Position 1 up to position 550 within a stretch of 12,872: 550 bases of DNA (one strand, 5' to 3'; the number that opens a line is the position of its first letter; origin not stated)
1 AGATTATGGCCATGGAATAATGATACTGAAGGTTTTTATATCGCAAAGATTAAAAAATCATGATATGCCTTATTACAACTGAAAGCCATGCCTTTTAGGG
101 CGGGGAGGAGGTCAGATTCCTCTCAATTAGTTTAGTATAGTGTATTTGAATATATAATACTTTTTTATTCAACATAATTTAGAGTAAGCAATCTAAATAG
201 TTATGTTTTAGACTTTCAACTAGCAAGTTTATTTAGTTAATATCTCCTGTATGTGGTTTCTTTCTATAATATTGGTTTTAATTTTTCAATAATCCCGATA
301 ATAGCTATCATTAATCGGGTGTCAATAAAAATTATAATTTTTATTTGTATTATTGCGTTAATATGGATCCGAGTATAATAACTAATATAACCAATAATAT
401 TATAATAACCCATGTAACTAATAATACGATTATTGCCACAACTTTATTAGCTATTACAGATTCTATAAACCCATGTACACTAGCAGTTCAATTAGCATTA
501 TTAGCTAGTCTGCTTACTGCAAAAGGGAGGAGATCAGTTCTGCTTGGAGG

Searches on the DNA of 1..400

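Call 20: search_rna_families(source=window, start=1, end=400, threshold=evalue, max_evalue=10, show_alignments=2)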
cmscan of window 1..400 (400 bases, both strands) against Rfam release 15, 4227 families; matches with E-value up to 10: 4.
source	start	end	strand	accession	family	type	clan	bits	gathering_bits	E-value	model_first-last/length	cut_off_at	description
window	17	125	+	RF02913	pemK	Cis-reg;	-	20.3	34.8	0.18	1-61/61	no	pemK RNA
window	32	128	+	RF00062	HgcC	Gene;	-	19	50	0.029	1-130/130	no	HgcC family RNA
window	313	369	-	RF03860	MIR1520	Gene; miRNA;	CL00145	17.6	53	7.6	37-94/122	no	MIR1520 microRNA precursor family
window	42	103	+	RF02476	GlsR7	Gene; snRNA; snoRNA; CD-box;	-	15.1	75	1.1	1-59/59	no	Small nucleolar RNA GlsR7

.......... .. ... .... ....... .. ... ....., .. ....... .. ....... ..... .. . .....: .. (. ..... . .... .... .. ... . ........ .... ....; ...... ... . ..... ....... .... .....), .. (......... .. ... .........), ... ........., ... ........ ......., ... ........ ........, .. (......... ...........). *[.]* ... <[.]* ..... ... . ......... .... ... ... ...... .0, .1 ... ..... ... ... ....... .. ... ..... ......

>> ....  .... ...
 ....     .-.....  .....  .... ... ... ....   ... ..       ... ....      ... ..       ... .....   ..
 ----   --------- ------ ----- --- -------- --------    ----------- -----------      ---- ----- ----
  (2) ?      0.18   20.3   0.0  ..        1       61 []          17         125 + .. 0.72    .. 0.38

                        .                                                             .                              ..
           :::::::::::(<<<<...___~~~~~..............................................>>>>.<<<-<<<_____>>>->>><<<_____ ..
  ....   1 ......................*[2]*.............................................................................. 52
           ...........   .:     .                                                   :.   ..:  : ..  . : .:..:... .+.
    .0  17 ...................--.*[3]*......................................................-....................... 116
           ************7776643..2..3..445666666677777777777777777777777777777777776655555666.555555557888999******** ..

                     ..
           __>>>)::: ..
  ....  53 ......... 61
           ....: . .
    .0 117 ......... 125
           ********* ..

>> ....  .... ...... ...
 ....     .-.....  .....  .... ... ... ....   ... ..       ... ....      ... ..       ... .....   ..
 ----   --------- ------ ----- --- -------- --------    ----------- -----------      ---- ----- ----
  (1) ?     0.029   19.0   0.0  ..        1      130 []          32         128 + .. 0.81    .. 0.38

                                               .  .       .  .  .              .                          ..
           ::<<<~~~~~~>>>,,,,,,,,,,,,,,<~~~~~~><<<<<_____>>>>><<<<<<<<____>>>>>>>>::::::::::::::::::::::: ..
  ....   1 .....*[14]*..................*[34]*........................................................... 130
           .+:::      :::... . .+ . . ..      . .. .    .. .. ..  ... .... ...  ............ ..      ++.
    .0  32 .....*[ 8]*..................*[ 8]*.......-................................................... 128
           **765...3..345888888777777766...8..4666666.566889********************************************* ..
